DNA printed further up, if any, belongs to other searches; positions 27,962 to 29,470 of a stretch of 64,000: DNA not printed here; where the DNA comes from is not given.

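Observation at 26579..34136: Near-complete reductive pyrimidine catabolic cluster with a PreA-like subunit but no PreT partner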

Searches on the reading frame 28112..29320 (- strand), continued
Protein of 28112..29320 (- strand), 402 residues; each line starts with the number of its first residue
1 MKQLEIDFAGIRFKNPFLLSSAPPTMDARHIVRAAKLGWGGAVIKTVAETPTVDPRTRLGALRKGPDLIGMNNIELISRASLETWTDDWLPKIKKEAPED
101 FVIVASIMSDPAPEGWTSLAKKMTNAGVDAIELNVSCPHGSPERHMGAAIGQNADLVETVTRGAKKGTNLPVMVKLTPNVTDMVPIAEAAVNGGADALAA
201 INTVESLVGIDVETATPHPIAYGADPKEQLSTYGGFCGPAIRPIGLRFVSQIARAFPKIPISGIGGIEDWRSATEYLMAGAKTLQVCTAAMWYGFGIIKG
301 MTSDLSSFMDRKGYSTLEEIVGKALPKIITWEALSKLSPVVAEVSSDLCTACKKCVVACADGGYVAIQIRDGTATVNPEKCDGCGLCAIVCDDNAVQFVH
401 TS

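Call 47: search_protein_families(library=pfam, proteins=[L009:11476-12285:-, L009:11311-11955:+, L009:12230-12736:+, L009:12866-13567:+, L009:13731-15188:+, L009:15288-15656:+, L009:15750-16322:+, L009:7056-8165:-, L009:8291-8908:-, L006:2795-5800:+], max_evalue=0.0001)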
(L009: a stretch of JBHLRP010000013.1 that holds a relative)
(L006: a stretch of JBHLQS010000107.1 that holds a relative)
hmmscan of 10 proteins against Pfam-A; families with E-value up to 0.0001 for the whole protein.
L009:11476-12285:- (269 aa): 12 families
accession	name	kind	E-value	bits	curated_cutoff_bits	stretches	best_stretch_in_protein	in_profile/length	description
PF13847.12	Methyltransf_31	-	6.3e-43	146.4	27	1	97-239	2-141/145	Methyltransferase domain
PF13649.12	Methyltransf_25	-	1.1e-24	87.4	27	1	102-198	1-97/97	Methyltransferase domain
PF08241.18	Methyltransf_11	-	5.8e-24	85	21.2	1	103-201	1-94/95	Methyltransferase domain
PF01209.24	Ubie_methyltran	-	2.7e-19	69.9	20.1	1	94-203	43-152/233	ubiE/COQ5 methyltransferase family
PF08242.18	Methyltransf_12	-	1e-14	55.5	30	1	103-200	1-98/98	Methyltransferase domain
PF13489.12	Methyltransf_23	-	9e-12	45.5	27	1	95-207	19-121/164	Methyltransferase domain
PF01135.25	PCMT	-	5.1e-10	39.9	20.3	1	95-202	70-171/210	Protein-L-isoaspartate(D-aspartate) O-methyltransferase (PCMT)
PF06325.19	PrmA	-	2.5e-07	31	22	1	96-208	159-264/296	Ribosomal protein L11 methyltransferase (PrmA)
PF05175.20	MTS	-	3.5e-07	30.5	23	1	99-202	32-138/170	Methyltransferase small domain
PF05148.21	Methyltransf_8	-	1.4e-06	28.8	27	1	154-205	109-159/219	Hypothetical methyltransferase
PF02353.26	CMAS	-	9.8e-06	25.5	27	1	94-210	58-172/273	Mycolic acid cyclopropane synthetase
PF20922.3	Anamorsin_N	-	2.8e-05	24.3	27.1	1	156-216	40-102/163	Anamorsin, N-terminal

L009:11311-11955:+ (214 aa): 0 families

L009:12230-12736:+ (168 aa): 2 families
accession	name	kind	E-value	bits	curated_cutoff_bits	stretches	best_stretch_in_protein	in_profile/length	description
PF03551.20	PadR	-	1.7e-12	47.6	27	1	72-134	1-70/75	Transcriptional regulator PadR-like family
PF03965.22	Penicillinase_R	-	4.8e-05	24.1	22.6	1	71-128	10-63/115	Penicillinase repressor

L009:12866-13567:+ (233 aa): 6 families
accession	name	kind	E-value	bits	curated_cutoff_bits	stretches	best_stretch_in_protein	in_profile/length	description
PF01209.24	Ubie_methyltran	-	8.9e-48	163.1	20.1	1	4-230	8-233/233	ubiE/COQ5 methyltransferase family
PF08241.18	Methyltransf_11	-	2.4e-18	67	21.2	1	48-147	1-94/95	Methyltransferase domain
PF13649.12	Methyltransf_25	-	1.8e-17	64.3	27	1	48-144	2-97/97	Methyltransferase domain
PF13489.12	Methyltransf_23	-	2.4e-13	50.6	27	1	31-211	9-160/164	Methyltransferase domain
PF13847.12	Methyltransf_31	-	6.8e-10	39.2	27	1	44-148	4-109/145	Methyltransferase domain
PF08242.18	Methyltransf_12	-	1e-07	33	30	1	48-146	1-98/98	Methyltransferase domain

L009:13731-15188:+ (485 aa): 2 families
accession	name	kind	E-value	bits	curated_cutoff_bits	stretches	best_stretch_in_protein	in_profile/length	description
PF00245.25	Alk_phosphatase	-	1.3e-69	235.7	24.4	1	48-321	4-323/423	Alkaline phosphatase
PF01676.23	Metalloenzyme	-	4.5e-06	26.8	24.3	1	241-374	130-226/252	Metalloenzyme superfamily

L009:15288-15656:+ (122 aa): 0 families

L009:15750-16322:+ (190 aa): 0 families

L009:7056-8165:- (369 aa): 1 family
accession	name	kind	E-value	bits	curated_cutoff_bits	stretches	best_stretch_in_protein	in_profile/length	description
PF01758.21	SBF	-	7.4e-51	173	24.3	1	64-260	1-189/191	Sodium Bile acid symporter family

L009:8291-8908:- (205 aa): 1 family
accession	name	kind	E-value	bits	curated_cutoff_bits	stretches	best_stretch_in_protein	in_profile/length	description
PF04060.18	FeS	-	8.7e-12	45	23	1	131-161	1-31/33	Putative Fe-S cluster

L006:2795-5800:+ (1001 aa): 10 families
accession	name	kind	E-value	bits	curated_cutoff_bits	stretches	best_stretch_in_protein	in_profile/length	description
PF13374.12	TPR_10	-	4.6e-30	103.2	27.5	1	820-850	5-35/42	Tetratricopeptide repeat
PF13424.12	TPR_12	-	1.4e-26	92.9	30.1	3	770-849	2-77/77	Tetratricopeptide repeat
PF07719.23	TPR_2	-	5.6e-18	64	27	0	820-847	4-31/34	Tetratricopeptide repeat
PF00515.34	TPR_1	-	3e-15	55.7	27.8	0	820-846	4-30/34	Tetratricopeptide repeat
PF13181.12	TPR_8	-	2.6e-12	46.3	25.7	0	820-848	4-32/34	Tetratricopeptide repeat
PF17874.7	TPR_MalT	-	4.5e-08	33.2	45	0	686-804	47-155/336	MalT-like TPR region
PF13176.12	TPR_7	-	1.5e-06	28.2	27.9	0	684-715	4-35/36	Tetratricopeptide repeat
PF24885.1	TPR_NPHP3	-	1.3e-05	25.1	100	0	728-807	144-219/239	Nephrocystin-3 TPR domain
PF13191.12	AAA_16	-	3.4e-05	24.8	32.6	0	15-217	5-147/167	AAA ATPase domain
PF13428.12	TPR_14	-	4.5e-05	24.2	23.5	0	772-801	2-31/44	Tetratricopeptide repeat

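Call 60: search_protein_representatives(protein=window:28112-29320:-)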
Query: 402 residues. Proteins with E-value up to 0.001 (for the whole library): 8343; up to 1e-10: 3328; up to 1e-30: 532. The best 150 are listed.
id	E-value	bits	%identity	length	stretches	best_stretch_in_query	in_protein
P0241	4.0e-183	625.5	66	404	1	4-398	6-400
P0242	1.2e-100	354.0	49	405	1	10-399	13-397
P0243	3.4e-100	352.5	46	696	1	3-398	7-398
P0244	2.6e-99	349.6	46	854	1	4-392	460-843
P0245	4.1e-98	345.6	44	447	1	3-398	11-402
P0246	5.7e-94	332.0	45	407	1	7-397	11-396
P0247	6.6e-91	321.9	42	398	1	4-398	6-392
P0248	3.6e-89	316.2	42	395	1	3-397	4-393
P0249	4.9e-89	315.7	43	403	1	2-392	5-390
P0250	8.1e-89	315.0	43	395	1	3-392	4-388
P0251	1.0e-88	314.7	41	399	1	4-396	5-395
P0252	1.4e-88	314.2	43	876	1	4-392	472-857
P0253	8.3e-87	308.4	41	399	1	4-396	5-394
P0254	8.7e-86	305.0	41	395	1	1-393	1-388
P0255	4.7e-85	302.6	42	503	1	3-396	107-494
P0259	7.4e-81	288.8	42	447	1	2-392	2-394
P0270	4.0e-76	273.2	38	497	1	1-399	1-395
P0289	1.7e-71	258.0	39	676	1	3-396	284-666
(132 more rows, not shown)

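Call 62: search_protein_families(library=pfam, proteins=[P0242, P0243, P0244, P0245, P0246, P0252, P0255, P0259, P0270, P0289], max_evalue=0.00001)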
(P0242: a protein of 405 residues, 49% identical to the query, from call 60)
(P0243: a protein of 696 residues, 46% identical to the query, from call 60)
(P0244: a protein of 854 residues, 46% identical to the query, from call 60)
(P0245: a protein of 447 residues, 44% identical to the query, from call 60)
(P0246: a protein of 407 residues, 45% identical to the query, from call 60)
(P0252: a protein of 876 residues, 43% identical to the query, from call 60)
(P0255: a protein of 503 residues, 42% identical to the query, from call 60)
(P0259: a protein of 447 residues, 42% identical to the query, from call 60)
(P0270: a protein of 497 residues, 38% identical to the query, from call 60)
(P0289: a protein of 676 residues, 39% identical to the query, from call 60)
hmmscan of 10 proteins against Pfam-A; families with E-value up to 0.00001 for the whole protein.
P0242 (405 aa): 9 families
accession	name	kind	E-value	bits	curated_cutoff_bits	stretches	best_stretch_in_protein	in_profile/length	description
PF01180.27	DHO_dh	-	3.6e-38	131.8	27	1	7-306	2-291/291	Dihydroorotate dehydrogenase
PF01207.24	Dus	-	7.2e-11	42.2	20.4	1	113-191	61-140/311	Dihydrouridine synthase (Dus)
PF14697.11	Fer4_21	-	2.3e-08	34.5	35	1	343-394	4-57/59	4Fe-4S dicluster domain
PF13237.11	Fer4_10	-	4.6e-07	30.1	25.5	1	342-389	4-52/53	4Fe-4S dicluster domain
PF12837.12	Fer4_6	-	5.1e-07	29.8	25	0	372-393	2-23/24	4Fe-4S binding domain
PF12797.12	Fer4_2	-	5.6e-07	29.6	24.5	0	371-389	2-20/22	4Fe-4S binding domain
PF03060.21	NMO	-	3.7e-06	27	28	1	231-288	167-226/331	Nitronate monooxygenase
PF00037.32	Fer4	-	8.2e-06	25.9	21.1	0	373-394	2-23/24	4Fe-4S binding domain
PF12838.12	Fer4_7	-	8.8e-06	26.5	27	0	346-392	1-51/52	4Fe-4S dicluster domain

P0243 (696 aa): 9 families
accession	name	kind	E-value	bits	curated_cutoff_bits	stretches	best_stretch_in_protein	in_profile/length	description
PF00941.27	FAD_binding_5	-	3.6e-48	164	27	1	418-584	3-169/170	FAD binding domain in molybdopterin dehydrogenase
PF01180.27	DHO_dh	-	6e-30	104.9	27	1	8-305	2-289/291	Dihydroorotate dehydrogenase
PF03450.22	CO_deh_flav_C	-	2.7e-22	79.3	25.5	1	592-692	2-102/102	CO dehydrogenase flavoprotein C-terminal domain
PF14697.11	Fer4_21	-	3.8e-12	46.6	35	1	342-398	3-59/59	4Fe-4S dicluster domain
PF01207.24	Dus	-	5.5e-09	36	20.4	1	111-203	60-157/311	Dihydrouridine synthase (Dus)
PF00037.32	Fer4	-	4.4e-08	33.1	21.1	1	377-397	4-24/24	4Fe-4S binding domain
PF12838.12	Fer4_7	-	1.3e-07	32.4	27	1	347-395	2-52/52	4Fe-4S dicluster domain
PF13237.11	Fer4_10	-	5.1e-07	30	25.5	0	341-392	3-53/53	4Fe-4S dicluster domain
PF12837.12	Fer4_6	-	2.4e-06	27.6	25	0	373-396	1-24/24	4Fe-4S binding domain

P0244 (854 aa): 10 families
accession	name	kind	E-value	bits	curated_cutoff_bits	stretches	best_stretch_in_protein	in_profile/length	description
PF01180.27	DHO_dh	-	1.6e-43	149.4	27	1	460-759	2-291/291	Dihydroorotate dehydrogenase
PF14691.11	Fer4_20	-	8.1e-31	106.6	25.8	1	4-107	5-109/113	Dihydroprymidine dehydrogenase domain II, 4Fe-4S cluster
PF07992.20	Pyr_redox_2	-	1.5e-30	107.1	26.1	1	122-425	2-291/291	Pyridine nucleotide-disulphide oxidoreductase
PF14697.11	Fer4_21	-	1.2e-15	57.9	35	1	793-850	2-59/59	4Fe-4S dicluster domain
PF13738.12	Pyr_redox_3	-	1.1e-12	48.3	30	1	257-409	164-305/305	Pyridine nucleotide-disulphide oxidoreductase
PF12831.13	FAD_oxidored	-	4.8e-09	36.4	27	1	123-163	2-42/416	FAD dependent oxidoreductase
PF00070.33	Pyr_redox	-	5.8e-09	36.8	22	0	259-310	1-50/82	Pyridine nucleotide-disulphide oxidoreductase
PF13450.12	NAD_binding_8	-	3.6e-08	34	21.9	1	125-158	1-35/68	NAD(P)-binding Rossmann-like domain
PF12838.12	Fer4_7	-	2.4e-06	28.4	27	1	799-844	2-50/52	4Fe-4S dicluster domain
PF01262.27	AlaDh_PNT_C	-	2.6e-06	27.5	23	0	115-152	19-60/214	Alanine dehydrogenase/PNT, C-terminal domain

P0245 (447 aa): 9 families
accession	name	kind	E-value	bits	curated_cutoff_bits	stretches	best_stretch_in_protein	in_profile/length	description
PF01180.27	DHO_dh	-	5.9e-34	118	27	1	12-309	2-289/291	Dihydroorotate dehydrogenase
PF14697.11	Fer4_21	-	9.7e-12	45.3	35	1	345-402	2-59/59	4Fe-4S dicluster domain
PF00037.32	Fer4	-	1.2e-08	34.8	21.1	1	381-401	4-24/24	4Fe-4S binding domain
PF12838.12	Fer4_7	-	7.9e-08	33.1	27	1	351-399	2-52/52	4Fe-4S dicluster domain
PF01207.24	Dus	-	9.3e-08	32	20.4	1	117-207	62-157/311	Dihydrouridine synthase (Dus)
PF13237.11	Fer4_10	-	9.8e-08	32.2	25.5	1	346-396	4-53/53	4Fe-4S dicluster domain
PF25160.1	LdpA_Fe-S-bd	-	6.6e-07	29.4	27.6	0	382-401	25-44/49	LdpA Fe-S cluster-binding domain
PF12797.12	Fer4_2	-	3.5e-06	27.1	24.5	0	344-362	3-21/22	4Fe-4S binding domain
PF13187.11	Fer4_9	-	9.6e-06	26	27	0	351-400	2-52/52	4Fe-4S dicluster domain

P0246 (407 aa): 8 families
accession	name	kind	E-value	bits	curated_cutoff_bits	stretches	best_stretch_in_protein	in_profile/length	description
PF01180.27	DHO_dh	-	1.4e-37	129.9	27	1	8-304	2-288/291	Dihydroorotate dehydrogenase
PF14697.11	Fer4_21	-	2.4e-13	50.4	35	1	345-397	5-59/59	4Fe-4S dicluster domain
PF01207.24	Dus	-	3.7e-08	33.3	20.4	0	113-182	60-130/311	Dihydrouridine synthase (Dus)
PF12838.12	Fer4_7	-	1.1e-07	32.6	27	1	348-394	2-52/52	4Fe-4S dicluster domain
PF00037.32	Fer4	-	9.1e-07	28.9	21.1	1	373-396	1-24/24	4Fe-4S binding domain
PF12837.12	Fer4_6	-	1.9e-06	28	25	0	373-395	2-24/24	4Fe-4S binding domain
PF13237.11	Fer4_10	-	4e-06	27.1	25.5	0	346-391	7-53/53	4Fe-4S dicluster domain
PF12797.12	Fer4_2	-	4.4e-06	26.8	24.5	0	372-392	2-22/22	4Fe-4S binding domain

P0252 (876 aa): 12 families
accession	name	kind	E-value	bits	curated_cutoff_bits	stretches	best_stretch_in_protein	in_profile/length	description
PF01180.27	DHO_dh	-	1.2e-34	120.3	27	1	472-769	2-290/291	Dihydroorotate dehydrogenase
PF14691.11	Fer4_20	-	5.4e-32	110.4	25.8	1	27-125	11-110/113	Dihydroprymidine dehydrogenase domain II, 4Fe-4S cluster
PF07992.20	Pyr_redox_2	-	1.4e-28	100.6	26.1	1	140-436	2-291/291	Pyridine nucleotide-disulphide oxidoreductase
PF14697.11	Fer4_21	-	2.7e-17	63.1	35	1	803-864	1-59/59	4Fe-4S dicluster domain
PF00070.33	Pyr_redox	-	8e-13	49.2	22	0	272-343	1-76/82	Pyridine nucleotide-disulphide oxidoreductase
PF13450.12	NAD_binding_8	-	3.5e-10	40.4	21.9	1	143-178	1-36/68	NAD(P)-binding Rossmann-like domain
PF01207.24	Dus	-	1.9e-09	37.5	20.4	1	567-643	54-130/311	Dihydrouridine synthase (Dus)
PF12838.12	Fer4_7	-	6.9e-09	36.5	27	1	809-858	1-50/52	4Fe-4S dicluster domain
PF13738.12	Pyr_redox_3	-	1.1e-08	35.2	30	0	271-317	165-210/305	Pyridine nucleotide-disulphide oxidoreductase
PF13237.11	Fer4_10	-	2e-07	31.2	25.5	0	839-860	2-24/53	4Fe-4S dicluster domain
PF12837.12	Fer4_6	-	3e-07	30.5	25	0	802-824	1-23/24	4Fe-4S binding domain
PF00037.32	Fer4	-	9.9e-06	25.6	21.1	0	804-824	2-22/24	4Fe-4S binding domain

P0255 (503 aa): 8 families
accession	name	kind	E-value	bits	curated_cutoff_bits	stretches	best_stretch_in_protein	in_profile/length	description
PF01180.27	DHO_dh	-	5.3e-35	121.4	27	1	108-404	2-289/291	Dihydroorotate dehydrogenase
PF14697.11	Fer4_21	-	1e-15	58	35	1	440-494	2-57/59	4Fe-4S dicluster domain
PF12837.12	Fer4_6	-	1.9e-10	40.6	25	2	472-494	2-24/24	4Fe-4S binding domain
PF00037.32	Fer4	-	5.1e-10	39.2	21.1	1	473-495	2-24/24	4Fe-4S binding domain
PF12838.12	Fer4_7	-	2.9e-09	37.7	27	1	446-493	2-52/52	4Fe-4S dicluster domain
PF13187.11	Fer4_9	-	7.8e-07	29.5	27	1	446-494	2-52/52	4Fe-4S dicluster domain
PF13237.11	Fer4_10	-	2.5e-06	27.8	25.5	0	439-490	2-53/53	4Fe-4S dicluster domain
PF14691.11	Fer4_20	-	4.4e-06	26.9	25.8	1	6-90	13-104/113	Dihydroprymidine dehydrogenase domain II, 4Fe-4S cluster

P0259 (447 aa): 5 families
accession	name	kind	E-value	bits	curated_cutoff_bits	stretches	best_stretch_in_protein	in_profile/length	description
PF01180.27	DHO_dh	-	1.3e-32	113.6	27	1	54-302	65-290/291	Dihydroorotate dehydrogenase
PF14697.11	Fer4_21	-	2.4e-18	66.5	35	1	336-401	1-59/59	4Fe-4S dicluster domain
PF01207.24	Dus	-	3.2e-09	36.8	20.4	1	99-174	54-129/311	Dihydrouridine synthase (Dus)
PF12838.12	Fer4_7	-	3.7e-08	34.1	27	1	342-395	1-50/52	4Fe-4S dicluster domain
PF00037.32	Fer4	-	3.6e-07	30.2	21.1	0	337-357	2-22/24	4Fe-4S binding domain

P0270 (497 aa): 9 families
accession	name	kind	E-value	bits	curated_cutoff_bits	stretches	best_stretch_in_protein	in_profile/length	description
PF01180.27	DHO_dh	-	4.9e-36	124.8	27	1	4-303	2-291/291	Dihydroorotate dehydrogenase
PF14697.11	Fer4_21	-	1.6e-15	57.4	35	1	339-393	2-58/59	4Fe-4S dicluster domain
PF00037.32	Fer4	-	6.3e-11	42.1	21.1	1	370-393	1-24/24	4Fe-4S binding domain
PF12837.12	Fer4_6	-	1.4e-10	41.1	25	1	369-392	1-24/24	4Fe-4S binding domain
PF13237.11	Fer4_10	-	3.5e-10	40.1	25.5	1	340-388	4-53/53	4Fe-4S dicluster domain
PF12838.12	Fer4_7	-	8.5e-09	36.2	27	1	344-391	1-52/52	4Fe-4S dicluster domain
PF12797.12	Fer4_2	-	2.2e-07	30.8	24.5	1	369-389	2-22/22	4Fe-4S binding domain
PF01207.24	Dus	-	4.8e-07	29.6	20.4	0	237-291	169-224/311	Dihydrouridine synthase (Dus)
PF13187.11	Fer4_9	-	4.7e-06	27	27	0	344-392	1-52/52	4Fe-4S dicluster domain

P0289 (676 aa): 9 families
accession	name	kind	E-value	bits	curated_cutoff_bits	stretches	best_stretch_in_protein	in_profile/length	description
PF01180.27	DHO_dh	-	2.5e-35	122.5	27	1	285-577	2-291/291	Dihydroorotate dehydrogenase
PF14697.11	Fer4_21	-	1.8e-14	54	35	1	613-666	4-57/59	4Fe-4S dicluster domain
PF01207.24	Dus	-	2.1e-10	40.7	20.4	1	383-461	54-134/311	Dihydrouridine synthase (Dus)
PF00037.32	Fer4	-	1.3e-08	34.7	21.1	0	649-666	6-23/24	4Fe-4S binding domain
PF12838.12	Fer4_7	-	2.8e-08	34.5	27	1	617-665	2-52/52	4Fe-4S dicluster domain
PF12797.12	Fer4_2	-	1.8e-07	31.1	24.5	0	610-627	3-20/22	4Fe-4S binding domain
PF13187.11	Fer4_9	-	1.2e-06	28.9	27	1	617-666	2-52/52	4Fe-4S dicluster domain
PF12837.12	Fer4_6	-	1.5e-06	28.3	25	0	609-629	1-21/24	4Fe-4S binding domain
PF13237.11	Fer4_10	-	7.1e-06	26.3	25.5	1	611-662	3-53/53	4Fe-4S dicluster domain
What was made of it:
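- P0243 is PreA fused to FAD_binding_5 + CO_deh_flav_C (call 62).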

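Call 65: find_encoding_contigs(protein=P0243, flank=8000, max_places=3)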
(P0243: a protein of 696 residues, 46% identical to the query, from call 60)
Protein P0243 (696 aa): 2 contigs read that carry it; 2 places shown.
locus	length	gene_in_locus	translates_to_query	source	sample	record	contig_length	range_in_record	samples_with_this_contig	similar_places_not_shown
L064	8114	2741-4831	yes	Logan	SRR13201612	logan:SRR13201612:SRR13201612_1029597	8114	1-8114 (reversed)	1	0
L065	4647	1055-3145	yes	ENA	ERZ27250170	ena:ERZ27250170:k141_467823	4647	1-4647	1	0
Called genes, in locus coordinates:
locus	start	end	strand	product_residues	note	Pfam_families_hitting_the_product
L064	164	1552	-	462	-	PF00171:Aldedh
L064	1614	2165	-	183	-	-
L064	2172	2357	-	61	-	-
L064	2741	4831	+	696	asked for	PF01180:DHO_dh, PF01207:Dus, PF12838:Fer4_7, PF14697:Fer4_21, PF00037:Fer4, PF12837:Fer4_6 (weak), PF00941:FAD_binding_5, PF03450:CO_deh_flav_C, +2 more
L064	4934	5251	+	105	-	PF00085:Thioredoxin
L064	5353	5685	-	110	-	PF02579:Nitro_FeMo-Co (weak)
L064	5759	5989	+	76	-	-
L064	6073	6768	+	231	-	PF01411:tRNA-synt_2c (weak), PF07973:tRNA_SAD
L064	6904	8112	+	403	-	?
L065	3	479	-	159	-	?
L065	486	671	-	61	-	-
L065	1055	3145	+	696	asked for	PF01180:DHO_dh, PF01207:Dus, PF12838:Fer4_7, PF14697:Fer4_21, PF00037:Fer4, PF12837:Fer4_6 (weak), PF00941:FAD_binding_5, PF03450:CO_deh_flav_C, +2 more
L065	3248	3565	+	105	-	PF00085:Thioredoxin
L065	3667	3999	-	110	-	PF02579:Nitro_FeMo-Co (weak)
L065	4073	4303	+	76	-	-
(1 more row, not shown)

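Call 66: find_encoding_contigs(protein=P0245, flank=8000, max_places=3)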
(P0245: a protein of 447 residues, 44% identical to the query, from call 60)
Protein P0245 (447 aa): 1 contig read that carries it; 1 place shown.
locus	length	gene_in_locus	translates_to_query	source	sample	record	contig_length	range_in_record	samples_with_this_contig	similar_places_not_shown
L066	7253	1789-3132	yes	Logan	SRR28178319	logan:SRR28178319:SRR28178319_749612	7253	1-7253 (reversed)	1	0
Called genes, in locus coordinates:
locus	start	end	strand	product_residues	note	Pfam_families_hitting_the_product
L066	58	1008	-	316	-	PF01012:ETF, PF00766:ETF_alpha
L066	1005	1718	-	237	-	PF01012:ETF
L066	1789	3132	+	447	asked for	PF01180:DHO_dh, PF01207:Dus (weak), PF13187:Fer4_9 (faint), PF17179:Fer4_22 (faint), PF12838:Fer4_7, PF13237:Fer4_10 (weak), PF14697:Fer4_21, PF00037:Fer4 (weak), +3 more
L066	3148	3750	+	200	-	PF00881:Nitroreductase, PF14512:TM1586_NiRdase (faint)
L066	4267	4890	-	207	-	PF01810:LysE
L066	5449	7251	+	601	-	?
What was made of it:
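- P0245 is encoded divergently from etfAB (call 66).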
